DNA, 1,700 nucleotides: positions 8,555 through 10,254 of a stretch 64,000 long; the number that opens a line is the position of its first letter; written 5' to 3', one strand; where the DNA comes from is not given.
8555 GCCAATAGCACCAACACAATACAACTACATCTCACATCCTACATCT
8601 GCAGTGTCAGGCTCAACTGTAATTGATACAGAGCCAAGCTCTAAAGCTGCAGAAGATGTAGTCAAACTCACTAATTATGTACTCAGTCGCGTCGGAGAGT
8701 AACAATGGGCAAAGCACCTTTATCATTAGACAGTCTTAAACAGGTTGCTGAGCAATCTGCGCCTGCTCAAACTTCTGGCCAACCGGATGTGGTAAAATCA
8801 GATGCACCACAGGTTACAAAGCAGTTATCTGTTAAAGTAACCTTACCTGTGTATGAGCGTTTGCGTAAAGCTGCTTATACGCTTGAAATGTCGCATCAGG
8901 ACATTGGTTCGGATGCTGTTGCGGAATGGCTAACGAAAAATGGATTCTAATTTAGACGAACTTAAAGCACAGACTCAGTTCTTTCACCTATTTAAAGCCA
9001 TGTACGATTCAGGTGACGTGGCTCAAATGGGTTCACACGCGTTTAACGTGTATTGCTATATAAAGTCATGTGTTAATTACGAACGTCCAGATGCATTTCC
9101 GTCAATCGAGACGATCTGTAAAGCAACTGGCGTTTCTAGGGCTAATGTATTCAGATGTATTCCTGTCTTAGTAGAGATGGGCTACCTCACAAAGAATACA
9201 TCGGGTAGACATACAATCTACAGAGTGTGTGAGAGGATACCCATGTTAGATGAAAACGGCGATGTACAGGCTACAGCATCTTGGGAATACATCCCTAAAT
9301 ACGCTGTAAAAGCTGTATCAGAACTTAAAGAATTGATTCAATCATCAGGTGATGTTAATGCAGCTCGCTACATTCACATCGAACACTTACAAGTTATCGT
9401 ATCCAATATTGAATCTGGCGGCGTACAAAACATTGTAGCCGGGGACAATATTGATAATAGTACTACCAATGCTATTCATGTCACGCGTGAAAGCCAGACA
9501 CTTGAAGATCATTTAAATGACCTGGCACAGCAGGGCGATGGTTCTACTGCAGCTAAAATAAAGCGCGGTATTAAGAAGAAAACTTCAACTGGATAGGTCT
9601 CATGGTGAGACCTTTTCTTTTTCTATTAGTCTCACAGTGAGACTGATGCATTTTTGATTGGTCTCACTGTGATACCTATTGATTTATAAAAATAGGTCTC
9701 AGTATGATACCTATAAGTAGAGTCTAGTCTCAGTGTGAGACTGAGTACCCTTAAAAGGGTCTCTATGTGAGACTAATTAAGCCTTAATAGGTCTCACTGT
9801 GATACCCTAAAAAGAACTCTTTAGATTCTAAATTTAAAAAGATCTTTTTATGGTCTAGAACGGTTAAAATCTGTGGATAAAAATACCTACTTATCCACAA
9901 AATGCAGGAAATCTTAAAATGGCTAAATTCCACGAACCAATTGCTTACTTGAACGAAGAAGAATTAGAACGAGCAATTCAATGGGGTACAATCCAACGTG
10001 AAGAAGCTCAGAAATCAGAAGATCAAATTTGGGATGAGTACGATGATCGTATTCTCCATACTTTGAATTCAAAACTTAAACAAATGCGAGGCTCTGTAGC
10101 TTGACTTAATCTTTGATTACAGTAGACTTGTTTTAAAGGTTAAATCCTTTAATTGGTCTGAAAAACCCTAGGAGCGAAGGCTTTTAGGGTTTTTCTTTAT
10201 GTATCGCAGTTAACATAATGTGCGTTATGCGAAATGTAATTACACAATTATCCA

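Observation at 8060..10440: Plasmid-like partition/replication cassette inside an N4-like phage genome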

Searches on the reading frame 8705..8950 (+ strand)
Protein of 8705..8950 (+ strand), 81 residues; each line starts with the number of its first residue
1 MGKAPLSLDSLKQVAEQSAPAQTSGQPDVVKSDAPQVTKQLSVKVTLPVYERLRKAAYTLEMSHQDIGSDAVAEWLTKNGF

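Call 5: search_protein_families(library=pfam, proteins=[window:8705-8950:+], max_evalue=1)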
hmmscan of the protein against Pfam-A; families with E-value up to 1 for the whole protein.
window:8705-8950:+ (81 aa): 0 families

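Call 28: search_solved_structures(query=window:8705-8950:+, max_evalue=10)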
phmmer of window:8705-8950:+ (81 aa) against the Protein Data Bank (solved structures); distinct sequences matched with E-value up to 10: 16.
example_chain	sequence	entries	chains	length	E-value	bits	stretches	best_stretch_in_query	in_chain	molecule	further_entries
7fjs_L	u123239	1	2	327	0.012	19.2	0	23-71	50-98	T6 light chain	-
7dzy_L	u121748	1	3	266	0.012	19.1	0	23-71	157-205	Fab light chain of enhancing antibody 2490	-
2zbt_A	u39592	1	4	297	0.19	15.3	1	14-74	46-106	Pyridoxal biosynthesis lyase pdxS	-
6hx3_B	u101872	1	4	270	0.51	14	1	15-72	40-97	Pyridoxal 5'-phosphate synthase subunit PDX1.3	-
5g64_L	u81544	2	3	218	0.51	14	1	17-71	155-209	FAB FRAGMENT | Omalizumab Fab Ser81Arg, Gln83Arg and Leu158Pro light chain mutant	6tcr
6hxg_B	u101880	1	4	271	0.52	14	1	15-72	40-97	Pyridoxal 5'-phosphate synthase subunit PDX1.3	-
6tco_L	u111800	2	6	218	0.53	14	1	17-71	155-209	Omalizumab Fab Leu158Pro light chain mutant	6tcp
8s2w_A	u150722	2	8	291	0.58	13.8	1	15-72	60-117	Pyridoxal 5'-phosphate synthase subunit PDX1.3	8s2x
7nhe_A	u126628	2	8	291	0.61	13.8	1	15-72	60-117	Pyridoxal 5'-phosphate synthase subunit PDX1.3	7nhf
5k2z_A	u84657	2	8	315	0.68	13.6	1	15-72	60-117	Pyridoxal 5'-phosphate synthase subunit PDX1.3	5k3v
5lnr_A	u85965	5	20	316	0.68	13.6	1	15-72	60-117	Pyridoxal 5'-phosphate synthase subunit PDX1.3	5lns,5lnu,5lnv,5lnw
7lb6_M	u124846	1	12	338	0.79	13.4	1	15-72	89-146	Pyridoxal 5'-phosphate synthase subunit PDX1.3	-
8f2t_B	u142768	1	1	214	1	13.1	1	23-71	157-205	Fab light chain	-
6axl_C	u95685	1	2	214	1.2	12.9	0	23-71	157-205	Fab317 light chains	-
7ucg_L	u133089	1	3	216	1.2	12.8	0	23-71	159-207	10-1074 light chain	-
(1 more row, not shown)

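Call 53: find_homologous_proteins(query=window:8705-8950:+, max_evalue=0.01)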
Query window:8705-8950:+ (81 aa): 3 proteins with E <= 0.01 among 6 candidates.
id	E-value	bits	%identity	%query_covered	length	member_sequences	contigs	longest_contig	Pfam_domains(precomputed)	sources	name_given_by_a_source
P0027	2.0e-44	166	100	100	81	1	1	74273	-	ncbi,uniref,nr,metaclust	ncbi:hypothetical protein [Acinetobacter sp. A47]|uniref:hypothetical protein n=1 Tax=Acinetobacter 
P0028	2.9e-33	130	79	100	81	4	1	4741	-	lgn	-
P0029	1.6e-9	55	43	99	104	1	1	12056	-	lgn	-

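Call 59: search_protein_families(library=padloc, proteins=[window:8705-8950:+], max_evalue=0.01)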
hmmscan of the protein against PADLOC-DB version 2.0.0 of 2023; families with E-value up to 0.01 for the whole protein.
window:8705-8950:+ (81 aa): 0 families

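Call 60: search_protein_families(library=ncbifam, proteins=[window:8705-8950:+], max_evalue=0.1)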
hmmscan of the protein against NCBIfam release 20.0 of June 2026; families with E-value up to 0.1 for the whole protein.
window:8705-8950:+ (81 aa): 0 families

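Call 64: predict_structure(alignment_id=A3)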
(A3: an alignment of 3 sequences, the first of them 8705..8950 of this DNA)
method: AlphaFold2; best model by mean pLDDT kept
length: 81 residues; sequences in the alignment: 3
mean_pLDDT: 56.7   pTM: 0.21
mean pLDDT of the five models: 56.7, 56.1, 52.4, 50.9, 44.9
residues with pLDDT >= 90: 0; 70-90: 10; 50-70: 45; < 50: 26
segments of 3 or more residues with pLDDT < 50: 18-40
pLDDT, mean of each block of 10 residues (from residue 1): 56 56 43 46 59 62 55 76 57
secondary structure, 60 per line:
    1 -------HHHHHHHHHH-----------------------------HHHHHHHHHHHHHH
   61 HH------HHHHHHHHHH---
elements in order: H8-17 H47-62 H69-78

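Call 68: search_solved_structures(query=A4, max_evalue=10, show_alignments=2)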
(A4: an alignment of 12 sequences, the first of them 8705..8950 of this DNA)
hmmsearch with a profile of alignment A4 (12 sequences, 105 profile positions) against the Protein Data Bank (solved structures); distinct sequences matched with E-value up to 10: 9.
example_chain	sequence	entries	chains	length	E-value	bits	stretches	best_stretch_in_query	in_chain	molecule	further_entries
1p94_A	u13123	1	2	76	0.00055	23.8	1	55-101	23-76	plasmid partition protein ParG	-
5ceg_A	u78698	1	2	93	0.0012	22.6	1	58-101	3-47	Addiction module antidote protein, CopG/Arc/MetJ family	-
4aai_A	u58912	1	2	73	0.0021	21.9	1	58-103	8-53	ORF E73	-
6iya_A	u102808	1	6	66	0.013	19.3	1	59-103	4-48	Transcriptional regulator CopG family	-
6x0a_a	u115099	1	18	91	0.027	18.3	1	58-101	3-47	Putative addiction module antidote protein, CopG/Arc/MetJ family chimera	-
3no7_A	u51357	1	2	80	0.028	18.2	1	60-102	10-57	Putative plasmid related protein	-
7etr_A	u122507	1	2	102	0.037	17.9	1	59-103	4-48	Transcriptional regulator CopG family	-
6noy_G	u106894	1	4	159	0.21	15.5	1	22-92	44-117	Maintenance of carboxysome positioning B protein, Mcsb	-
8slv_A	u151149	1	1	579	1.7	12.5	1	25-92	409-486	Salivary alpha-glucosidase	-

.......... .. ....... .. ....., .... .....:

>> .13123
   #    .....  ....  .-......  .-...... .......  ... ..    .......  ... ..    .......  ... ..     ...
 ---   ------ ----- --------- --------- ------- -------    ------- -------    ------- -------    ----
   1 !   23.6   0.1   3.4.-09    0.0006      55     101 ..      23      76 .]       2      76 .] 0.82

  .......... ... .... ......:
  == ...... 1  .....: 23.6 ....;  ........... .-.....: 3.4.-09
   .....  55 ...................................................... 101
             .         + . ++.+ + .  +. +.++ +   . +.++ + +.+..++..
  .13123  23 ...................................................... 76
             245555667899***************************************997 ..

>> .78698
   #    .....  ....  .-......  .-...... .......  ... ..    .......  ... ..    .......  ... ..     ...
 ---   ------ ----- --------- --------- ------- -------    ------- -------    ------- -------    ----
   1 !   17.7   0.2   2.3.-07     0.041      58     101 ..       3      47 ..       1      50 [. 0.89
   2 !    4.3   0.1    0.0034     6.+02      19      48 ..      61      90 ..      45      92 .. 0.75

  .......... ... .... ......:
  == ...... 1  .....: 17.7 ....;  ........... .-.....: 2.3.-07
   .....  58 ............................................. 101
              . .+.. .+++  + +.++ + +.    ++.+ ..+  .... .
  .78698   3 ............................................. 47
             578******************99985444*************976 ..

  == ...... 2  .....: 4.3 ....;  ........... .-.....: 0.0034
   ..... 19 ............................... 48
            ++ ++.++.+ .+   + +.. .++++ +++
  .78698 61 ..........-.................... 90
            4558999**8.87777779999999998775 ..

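Call 110: search_protein_families(library=phrogs, proteins=[window:8705-8950:+], max_evalue=0.001)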
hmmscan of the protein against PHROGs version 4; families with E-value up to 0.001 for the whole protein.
window:8705-8950:+ (81 aa): 0 families

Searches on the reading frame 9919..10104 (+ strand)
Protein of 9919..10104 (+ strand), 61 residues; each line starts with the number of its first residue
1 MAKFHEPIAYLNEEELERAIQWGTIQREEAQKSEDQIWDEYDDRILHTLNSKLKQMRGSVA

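Call 5: search_protein_families(library=pfam, proteins=[window:9919-10104:+], max_evalue=1)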
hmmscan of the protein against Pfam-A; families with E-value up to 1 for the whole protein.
window:9919-10104:+ (61 aa): 1 family
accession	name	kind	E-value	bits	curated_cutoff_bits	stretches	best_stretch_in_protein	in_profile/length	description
PF05120.17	GvpG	-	0.092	13.4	30.6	1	14-42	38-66/67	Gas vesicle protein G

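Call 59: search_protein_families(library=padloc, proteins=[window:9919-10104:+], max_evalue=0.01)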
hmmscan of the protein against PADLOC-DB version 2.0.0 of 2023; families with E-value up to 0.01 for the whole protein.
window:9919-10104:+ (61 aa): 0 families

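Call 60: search_protein_families(library=ncbifam, proteins=[window:9919-10104:+], max_evalue=0.1)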
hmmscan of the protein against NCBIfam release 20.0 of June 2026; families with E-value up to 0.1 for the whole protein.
window:9919-10104:+ (61 aa): 0 families

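Call 110: search_protein_families(library=phrogs, proteins=[window:9919-10104:+], max_evalue=0.001)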
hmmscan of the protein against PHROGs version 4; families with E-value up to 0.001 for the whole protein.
window:9919-10104:+ (61 aa): 0 families
